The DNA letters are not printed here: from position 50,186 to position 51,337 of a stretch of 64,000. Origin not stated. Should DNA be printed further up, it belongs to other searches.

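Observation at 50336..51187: Single polypeptide fusing thiol peroxidase (Tpx) to pterin-4a-carbinolamine dehydratase (PCD)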

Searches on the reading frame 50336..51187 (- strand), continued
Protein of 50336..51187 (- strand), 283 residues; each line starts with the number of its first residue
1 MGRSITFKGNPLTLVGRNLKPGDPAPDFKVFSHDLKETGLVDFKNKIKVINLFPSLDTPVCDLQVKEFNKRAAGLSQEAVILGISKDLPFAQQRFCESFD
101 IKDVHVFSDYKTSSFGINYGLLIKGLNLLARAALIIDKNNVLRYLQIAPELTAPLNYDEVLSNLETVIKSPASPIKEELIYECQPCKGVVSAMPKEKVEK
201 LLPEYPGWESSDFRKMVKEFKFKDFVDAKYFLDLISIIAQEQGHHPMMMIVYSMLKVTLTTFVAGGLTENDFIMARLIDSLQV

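Call 17: find_encoding_contigs(protein=P0003, flank=8000, max_places=3)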
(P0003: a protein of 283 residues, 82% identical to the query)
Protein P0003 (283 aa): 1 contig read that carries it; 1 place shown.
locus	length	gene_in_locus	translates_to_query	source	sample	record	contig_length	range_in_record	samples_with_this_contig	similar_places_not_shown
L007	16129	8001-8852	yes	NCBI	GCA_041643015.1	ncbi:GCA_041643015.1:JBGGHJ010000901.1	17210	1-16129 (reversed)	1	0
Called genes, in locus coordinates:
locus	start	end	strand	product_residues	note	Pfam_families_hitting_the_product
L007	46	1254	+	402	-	PF00926:DHBP_synthase, PF00925:GTP_cyclohydro2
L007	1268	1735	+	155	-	PF00885:DMRL_synthase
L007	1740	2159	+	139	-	PF01029:NusB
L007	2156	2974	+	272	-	PF02811:PHP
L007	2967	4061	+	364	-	PF00383:dCMP_cyt_deam_1, PF14437:MafB19-deam, PF01872:RibD_C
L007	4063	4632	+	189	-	PF00677:Lum_binding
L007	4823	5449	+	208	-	PF02525:Flavodoxin_2, PF03358:FMN_red (weak)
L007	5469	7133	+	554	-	PF01558:POR, PF02776:TPP_enzyme_N, PF01855:POR_N, PF17147:PFOR_II (weak)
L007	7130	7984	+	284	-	PF02775:TPP_enzyme_C, PF12367:PFO_beta_C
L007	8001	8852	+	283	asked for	PF00578:AhpC-TSA, PF08534:Redoxin, PF01329:Pterin_4a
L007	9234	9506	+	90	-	PF00708:Acylphosphatase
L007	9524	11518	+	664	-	PF22745:Nlig-Ia, PF01653:DNA_ligase_aden, PF03120:OB_DNA_ligase, PF03119:DNA_ligase_ZBD, PF14520:HHH_5 (faint), PF12826:HHH_2, PF00533:BRCT, PF12738:PTCB-BRCT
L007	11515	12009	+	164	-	-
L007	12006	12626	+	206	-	PF00753:Lactamase_B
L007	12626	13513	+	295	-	PF02899:Phage_int_SAM_1, PF13495:Phage_int_SAM_4 (weak), PF00589:Phage_integrase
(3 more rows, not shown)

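Call 19: find_encoding_contigs(protein=P0056, flank=7000, max_places=2)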
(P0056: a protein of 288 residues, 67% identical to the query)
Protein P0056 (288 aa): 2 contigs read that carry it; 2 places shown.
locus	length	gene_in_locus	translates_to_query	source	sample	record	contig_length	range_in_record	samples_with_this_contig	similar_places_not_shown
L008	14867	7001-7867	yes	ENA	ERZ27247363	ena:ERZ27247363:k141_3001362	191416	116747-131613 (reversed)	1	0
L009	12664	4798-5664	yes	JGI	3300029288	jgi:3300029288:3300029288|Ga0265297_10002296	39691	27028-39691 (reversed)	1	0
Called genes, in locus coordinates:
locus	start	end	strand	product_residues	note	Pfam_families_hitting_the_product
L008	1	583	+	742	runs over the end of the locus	PF00403:HMA, PF00122:E1-E2_ATPase, PF00702:Hydrolase, PF08282:Hydrolase_3 (faint)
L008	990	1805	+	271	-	PF01946:Thi4, PF00890:FAD_binding_2 (faint), PF01266:DAO (faint), PF01494:FAD_binding_3 (weak), PF03486:HI0933_like (weak), PF12831:FAD_oxidored, PF13450:NAD_binding_8 (weak)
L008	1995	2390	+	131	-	PF02082:Rrf2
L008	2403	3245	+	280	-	PF00037:Fer4 (faint), PF12837:Fer4_6 (weak), PF12838:Fer4_7 (faint), PF13237:Fer4_10, PF14697:Fer4_21 (weak), PF25160:LdpA_Fe-S-bd (faint), PF13187:Fer4_9 (weak), PF27217:AF_0155, +1 more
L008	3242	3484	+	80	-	-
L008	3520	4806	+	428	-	PF03063:Prismane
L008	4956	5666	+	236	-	PF00970:FAD_binding_6 (weak), PF00175:NAD_binding_1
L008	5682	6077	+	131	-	PF01880:Desulfoferrodox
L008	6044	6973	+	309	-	PF01988:VIT1 (weak)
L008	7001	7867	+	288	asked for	PF00578:AhpC-TSA, PF08534:Redoxin, PF01329:Pterin_4a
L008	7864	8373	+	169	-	PF01965:DJ-1_PfpI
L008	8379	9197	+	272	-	PF04542:Sigma70_r2, PF08281:Sigma70_r4_2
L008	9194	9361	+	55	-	-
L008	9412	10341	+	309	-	PF01545:Cation_efflux, PF16916:ZT_dimer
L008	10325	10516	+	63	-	PF12797:Fer4_2 (weak), PF12837:Fer4_6 (weak), PF13237:Fer4_10 (faint), PF13459:Fer4_15, PF13370:Fer4_13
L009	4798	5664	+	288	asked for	PF00578:AhpC-TSA, PF08534:Redoxin, PF01329:Pterin_4a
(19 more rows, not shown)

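Call 20: find_encoding_contigs(protein=P0104, flank=7000, max_places=2)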
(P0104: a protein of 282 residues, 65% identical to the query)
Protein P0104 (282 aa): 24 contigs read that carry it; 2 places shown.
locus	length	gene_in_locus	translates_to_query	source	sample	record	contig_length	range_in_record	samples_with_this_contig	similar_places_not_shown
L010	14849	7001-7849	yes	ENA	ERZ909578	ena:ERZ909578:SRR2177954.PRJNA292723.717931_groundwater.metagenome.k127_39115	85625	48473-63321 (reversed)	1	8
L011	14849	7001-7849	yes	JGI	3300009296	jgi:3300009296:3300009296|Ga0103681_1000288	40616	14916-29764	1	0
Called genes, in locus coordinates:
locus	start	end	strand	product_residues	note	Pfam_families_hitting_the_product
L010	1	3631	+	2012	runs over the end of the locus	-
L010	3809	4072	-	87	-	-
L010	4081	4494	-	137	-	-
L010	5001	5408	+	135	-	PF01475:FUR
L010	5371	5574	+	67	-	-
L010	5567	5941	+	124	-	-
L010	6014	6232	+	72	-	-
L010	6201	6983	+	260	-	PF01988:VIT1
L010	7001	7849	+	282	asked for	PF00578:AhpC-TSA, PF08534:Redoxin, PF01329:Pterin_4a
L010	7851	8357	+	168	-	PF01965:DJ-1_PfpI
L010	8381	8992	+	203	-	PF00578:AhpC-TSA, PF08534:Redoxin, PF10417:1-cysPrx_C (weak)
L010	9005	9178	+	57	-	-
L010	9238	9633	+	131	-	PF01880:Desulfoferrodox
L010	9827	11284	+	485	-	PF08308:PEGA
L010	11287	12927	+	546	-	PF13632:Glyco_trans_2_3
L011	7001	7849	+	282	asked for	PF00578:AhpC-TSA, PF08534:Redoxin, PF01329:Pterin_4a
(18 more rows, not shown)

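Call 38: find_related_loci(query=A1, collection=genome_contigs, flank=8000)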
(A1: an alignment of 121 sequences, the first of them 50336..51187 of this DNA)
Query A1 (283 aa) in genome_contigs; peptide patterns used: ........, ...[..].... (x = any residue, [..] = any of these).
600 stretches matched a pattern (row limit reached: there are more); 581 encode a relative of the query (tblastn E <= 1e-3); the best 80 are kept; 80 distinct loci.
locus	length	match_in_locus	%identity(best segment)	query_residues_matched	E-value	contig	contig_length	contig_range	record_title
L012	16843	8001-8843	63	1-281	1e-120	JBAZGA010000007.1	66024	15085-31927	MAG: Candidatus Omnitrophota bacterium isolate SO_2017_LW3_33 NODE_861_length_66024_cov_1.325645_LW162_2017, whole genom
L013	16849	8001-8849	65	1-283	5e-120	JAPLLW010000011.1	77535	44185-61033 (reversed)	MAG: Candidatus Omnitrophota bacterium isolate LacPavin_0419_WC70L_MAG_40_11 LacPavin_0419_WC70L_scaffold_440831, whole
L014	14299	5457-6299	63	1-281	2e-118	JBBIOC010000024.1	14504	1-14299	MAG: Candidatus Omnitrophota bacterium isolate RVF170221_bin_270 NODE_491_length_14504_cov_3.884490, whole genome shotgu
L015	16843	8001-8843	62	1-281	2e-117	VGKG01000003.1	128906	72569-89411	MAG: Candidatus Omnitrophota bacterium isolate M_DeepCast_200m_m2_189 M_DeepCast_200m_m2_189_Ga0194113_10000038, whole g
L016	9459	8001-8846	62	1-282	9e-117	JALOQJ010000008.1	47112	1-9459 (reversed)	MAG: Candidatus Omnitrophota bacterium isolate Prado152 scaffold_990, whole genome shotgun sequence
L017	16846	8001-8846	62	1-281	2e-116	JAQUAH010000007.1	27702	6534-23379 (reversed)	MAG: Candidatus Omnitrophota bacterium isolate STC_8 NODE_3486_length_27702_cov_2.905567_Sandtown_C, whole genome shotgu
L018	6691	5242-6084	58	1-281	2e-113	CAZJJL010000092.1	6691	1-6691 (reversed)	MAG TPA_asm: uncultured Planctomycetales bacterium isolate SRP278252_co1_68 genome assembly, contig: NODE_21947_length_6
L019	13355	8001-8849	61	1-283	1e-112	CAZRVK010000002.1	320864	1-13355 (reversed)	MAG TPA_asm: uncultured Planctomycetales bacterium isolate binchicken_co117_54 genome assembly, contig: NODE_19_length_3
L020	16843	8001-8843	60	3-283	3e-112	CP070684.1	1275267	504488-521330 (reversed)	MAG: Candidatus Omnitrophota bacterium isolate bin66 chromosome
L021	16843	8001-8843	58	1-281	3e-111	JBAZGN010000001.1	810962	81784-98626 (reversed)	MAG: Candidatus Omnitrophota bacterium isolate SO_2017_LW3_46 NODE_6_length_810962_cov_4.668257_LW162_2017, whole genome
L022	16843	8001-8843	58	1-282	7e-110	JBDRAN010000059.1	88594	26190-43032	MAG: Candidatus Omnitrophota bacterium isolate MEGAHIT-group-1.1004 k141_13059686, whole genome shotgun sequence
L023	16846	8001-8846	59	1-281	3e-109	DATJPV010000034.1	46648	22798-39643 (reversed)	MAG TPA_asm: Patescibacteria group bacterium isolate SMAG_U14922 k141_861645, whole genome shotgun sequence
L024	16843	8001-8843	61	1-281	5e-108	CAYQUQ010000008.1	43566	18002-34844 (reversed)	MAG TPA_asm: uncultured Planctomycetia bacterium isolate SRP200020_co1_304 genome assembly, contig: NODE_1114_length_435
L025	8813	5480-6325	58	1-282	8e-108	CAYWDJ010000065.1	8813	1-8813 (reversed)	MAG TPA_asm: uncultured Planctomycetia bacterium isolate binchicken_co181_210 genome assembly, contig: NODE_16451_length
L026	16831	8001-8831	56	3-280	3e-107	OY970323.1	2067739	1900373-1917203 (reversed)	MAG: uncultured bacterium isolate MFD01231.bin.1.10 genome assembly, chromosome: 1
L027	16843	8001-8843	60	1-281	3e-106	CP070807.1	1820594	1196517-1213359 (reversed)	MAG: Candidatus Omnitrophota bacterium isolate bin1292 chromosome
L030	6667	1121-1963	54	1-281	1e-99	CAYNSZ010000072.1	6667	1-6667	MAG TPA_asm: uncultured Planctomycetia bacterium isolate SRP080215_co1_130 genome assembly, contig: NODE_18365_length_66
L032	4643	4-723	58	40-279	3e-93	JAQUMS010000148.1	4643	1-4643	MAG: Candidatus Omnitrophota bacterium isolate STD1_16 NODE_75378_length_4643_cov_1.899911_Sandtown_D1, whole genome sho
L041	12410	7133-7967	65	1-282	5e-90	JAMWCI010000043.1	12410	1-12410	MAG: Candidatus Omnitrophota bacterium isolate JZ-4.bins.180.201808 NODE_10852_length_12410_cov_1.050476, whole genome s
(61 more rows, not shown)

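Call 40: predict_structure(alignment_id=A1)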
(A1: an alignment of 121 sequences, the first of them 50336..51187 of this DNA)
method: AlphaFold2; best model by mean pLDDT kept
length: 283 residues; sequences in the alignment: 121
mean_pLDDT: 87.9   pTM: 0.84
mean pLDDT of the five models: 87.9, 84.1, 84.0, 81.8, 79.0
residues with pLDDT >= 90: 173; 70-90: 91; 50-70: 18; < 50: 1
segments of 3 or more residues with pLDDT < 50: none
pLDDT, mean of each block of 10 residues (from residue 1): 83 92 92 91 93 71 73 86 88 71 84 92 92 94 95 91 95 74 75 92 92 92 94 92 91 96 90 93 80
secondary structure, 60 per line:
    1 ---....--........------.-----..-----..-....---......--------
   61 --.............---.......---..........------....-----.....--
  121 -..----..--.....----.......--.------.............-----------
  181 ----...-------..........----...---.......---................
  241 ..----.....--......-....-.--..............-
elements in order: E4-7 E10-17 H40-43 E47-52 H63-75 E79-85 H89-98 E105-108 H114-118 E132-136 E141-147 H157-169 H195-204 E209-211 E215-221 H225-242 E247-251 E254-259 H269-280

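Call 45: search_protein_families(library=pfam, proteins=[L004:5673-6449:+, L027:9820-10326:+, L014:8817-10055:+, L017:8855-9379:+, L030:3160-4827:+, L030:240-884:+, L032:3675-4238:+, L023:9315-9881:+, L024:11189-11473:+, L032:1743-2447:+], max_evalue=0.001)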
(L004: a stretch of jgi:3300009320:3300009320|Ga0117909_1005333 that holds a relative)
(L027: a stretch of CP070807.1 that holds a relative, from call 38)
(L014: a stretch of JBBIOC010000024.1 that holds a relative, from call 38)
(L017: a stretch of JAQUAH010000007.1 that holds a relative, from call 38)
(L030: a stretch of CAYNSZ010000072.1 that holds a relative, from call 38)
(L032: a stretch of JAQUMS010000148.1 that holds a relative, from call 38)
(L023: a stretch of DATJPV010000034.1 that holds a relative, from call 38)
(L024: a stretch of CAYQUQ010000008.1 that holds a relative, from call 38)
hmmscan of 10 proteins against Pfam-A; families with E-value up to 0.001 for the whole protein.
L004:5673-6449:+ (258 aa): 2 families
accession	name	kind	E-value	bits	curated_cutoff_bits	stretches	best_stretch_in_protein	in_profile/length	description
PF00175.26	NAD_binding_1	-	8.5e-18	65.4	22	1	132-236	1-107/109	Oxidoreductase NAD-binding domain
PF08030.17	NAD_binding_6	-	7.6e-05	23.3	22.2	1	129-199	3-79/156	Ferric reductase NAD binding domain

L027:9820-10326:+ (168 aa): 1 family
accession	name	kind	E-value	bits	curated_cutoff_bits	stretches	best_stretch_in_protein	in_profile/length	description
PF01880.24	Desulfoferrodox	-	2.8e-33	114.8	22.2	1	48-161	2-97/98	Desulfoferrodoxin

L014:8817-10055:+ (412 aa): 3 families
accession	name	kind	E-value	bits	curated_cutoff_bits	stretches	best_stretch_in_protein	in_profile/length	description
PF19583.5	ODP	-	5.1e-25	88.9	27.2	1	36-232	1-194/194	ODP family beta lactamase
PF00753.33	Lactamase_B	-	4.1e-11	43.6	22.7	1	38-181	6-161/196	Metallo-beta-lactamase superfamily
PF12706.13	Lactamase_B_2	-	3.8e-05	23.8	27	1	68-153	23-115/200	Beta-lactamase superfamily domain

L017:8855-9379:+ (174 aa): 1 family
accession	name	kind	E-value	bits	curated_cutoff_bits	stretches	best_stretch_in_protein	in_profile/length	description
PF01965.30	DJ-1_PfpI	-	4.5e-51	173.4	26.6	1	3-164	1-163/165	DJ-1/PfpI family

L030:3160-4827:+ (555 aa): 1 family
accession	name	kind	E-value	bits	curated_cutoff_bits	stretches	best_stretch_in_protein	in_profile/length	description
PF03063.25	Prismane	-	6.5e-161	536.9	27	1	4-545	1-512/513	Prismane/CO dehydrogenase family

L030:240-884:+ (214 aa): 1 family
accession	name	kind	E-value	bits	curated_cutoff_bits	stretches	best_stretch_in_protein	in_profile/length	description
PF00210.30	Ferritin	-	1.1e-44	152.3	24.5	1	59-193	3-141/142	Ferritin-like domain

L032:3675-4238:+ (187 aa): 2 families
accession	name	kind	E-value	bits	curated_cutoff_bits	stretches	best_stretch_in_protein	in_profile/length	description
PF01243.27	PNPOx_N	-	3.1e-12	47.4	28.1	1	39-117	7-77/120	Pyridoxamine 5'-phosphate oxidase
PF04289.18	DUF447_N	-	0.00018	21.9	24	1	47-114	3-68/114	Protein of unknown function (DUF447) N-terminal domain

L023:9315-9881:+ (188 aa): 2 families
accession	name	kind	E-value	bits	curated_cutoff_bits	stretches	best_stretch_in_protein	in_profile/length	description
PF02915.23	Rubrerythrin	-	2.6e-11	44.5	22.8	1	41-179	5-136/137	Rubrerythrin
PF09537.16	DUF2383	-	0.00019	22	30.8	0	45-97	12-64/111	Domain of unknown function (DUF2383)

L024:11189-11473:+ (94 aa): 4 families
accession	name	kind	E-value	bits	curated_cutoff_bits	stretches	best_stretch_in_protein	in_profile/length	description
PF00462.30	Glutaredoxin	-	3.7e-22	78.7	22.9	1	21-80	1-60/60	Glutaredoxin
PF13417.12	GST_N_3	-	1.4e-06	28.9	22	1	24-81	2-58/75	Glutathione S-transferase, N-terminal domain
PF13192.12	Thioredoxin_3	-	5.1e-06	26.9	24.8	1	19-81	1-61/76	Thioredoxin domain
PF01323.26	DSBA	-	0.00071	19.8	25.6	0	47-89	144-184/191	DSBA-like thioredoxin domain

L032:1743-2447:+ (234 aa): 3 families
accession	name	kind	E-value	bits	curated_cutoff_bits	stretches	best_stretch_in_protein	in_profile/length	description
PF01613.24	Flavin_Reduct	-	2.6e-32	112.5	27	1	8-148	3-145/153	Flavin reductase like domain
PF00301.25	Rubredoxin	-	1.8e-23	82.8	23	1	179-225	1-47/47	Rubredoxin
PF21349.2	RUBY_RBDX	-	1.6e-06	27.9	26.5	0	209-225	15-29/30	Rubrerythrin, rubredoxin-like domain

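Call 57: fold_search(model_id=the predicted structure, library=pdb)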
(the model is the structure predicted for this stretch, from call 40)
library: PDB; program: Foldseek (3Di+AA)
matches with E <= 10: 1304; with E <= 0.001: 674
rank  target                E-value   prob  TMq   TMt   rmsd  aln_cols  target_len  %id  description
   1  2yzh_D                5.1e-18  1.00  0.54  0.87   2.4       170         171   45  Crystal structure of peroxiredoxin-like protein from Aquifex aeolicus (released 2007-11-06)
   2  2yzh_A                7.7e-18  1.00  0.54  0.87   2.4       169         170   46  Crystal structure of peroxiredoxin-like protein from Aquifex aeolicus (released 2007-11-06)
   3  3p7x_B                1.7e-17  1.00  0.55  0.94   1.6       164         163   42  Crystal structure of an atypical two-cysteine peroxiredoxin (SAOUHSC_01822) from Staphylococcus aureus NCTC8325 (released 2011-10-19)
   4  3hvs_A                2.2e-17  1.00  0.52  0.87   2.4       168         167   37  Escherichia coli Thiol peroxidase (Tpx) wild type disulfide form (released 2009-10-20)
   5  3zrd_A                2.2e-17  1.00  0.53  0.84   2.5       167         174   38  Oxidised Thiol peroxidase (Tpx) from Yersinia pseudotuberculosis (released 2012-03-14)
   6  2xpd_B                2.6e-17  1.00  0.54  0.89   2.0       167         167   38  Reduced Thiol peroxidase (Tpx) from yersinia Pseudotuberculosis (released 2011-06-29)
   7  9f5v_B                3.8e-17  1.00  0.52  0.88   2.1       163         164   37  Crystal structure of thiol peroxidase from Helicobacter pylori (HpTx, reduced) (released 2025-05-14)
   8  2jsy_MODEL_1_A        4.5e-17  1.00  0.54  0.88   2.3       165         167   42  Solution structure of Tpx in the oxidized state (released 2008-07-22)
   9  9f5v_A                5.1e-17  1.00  0.53  0.88   2.2       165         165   37  Crystal structure of thiol peroxidase from Helicobacter pylori (HpTx, reduced) (released 2025-05-14)
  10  3hvx_A                5.7e-17  1.00  0.54  0.90   2.0       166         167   36  Escherichia coli Thiol peroxidase (Tpx) resolving cysteine to serine mutant (C95S) with an intermolecular disulfide bo (released 2009-10-20)
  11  2xpd_A                5.7e-17  1.00  0.54  0.89   2.0       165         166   38  Reduced Thiol peroxidase (Tpx) from yersinia Pseudotuberculosis (released 2011-06-29)
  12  9f64                  6.4e-17  1.00  0.53  0.89   1.9       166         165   37  Crystal structure of thiol peroxidase mutant (C94A) in complex with Metro* (H. pylori (released 2025-05-14)
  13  6udg_C                7.6e-17  1.00  0.52  0.89   2.3       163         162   38  Crystal structure of a Probable thiol peroxidase from Elizabethkingia anophelis NUHP1 (released 2019-10-16)
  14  4af2                  8.6e-17  1.00  0.54  0.86   2.0       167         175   36  C61S mutant of thiol peroxidase form E. coli. (released 2012-05-02)
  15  3p7x_A                9.1e-17  1.00  0.54  0.90   1.7       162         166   42  Crystal structure of an atypical two-cysteine peroxiredoxin (SAOUHSC_01822) from Staphylococcus aureus NCTC8325 (released 2011-10-19)
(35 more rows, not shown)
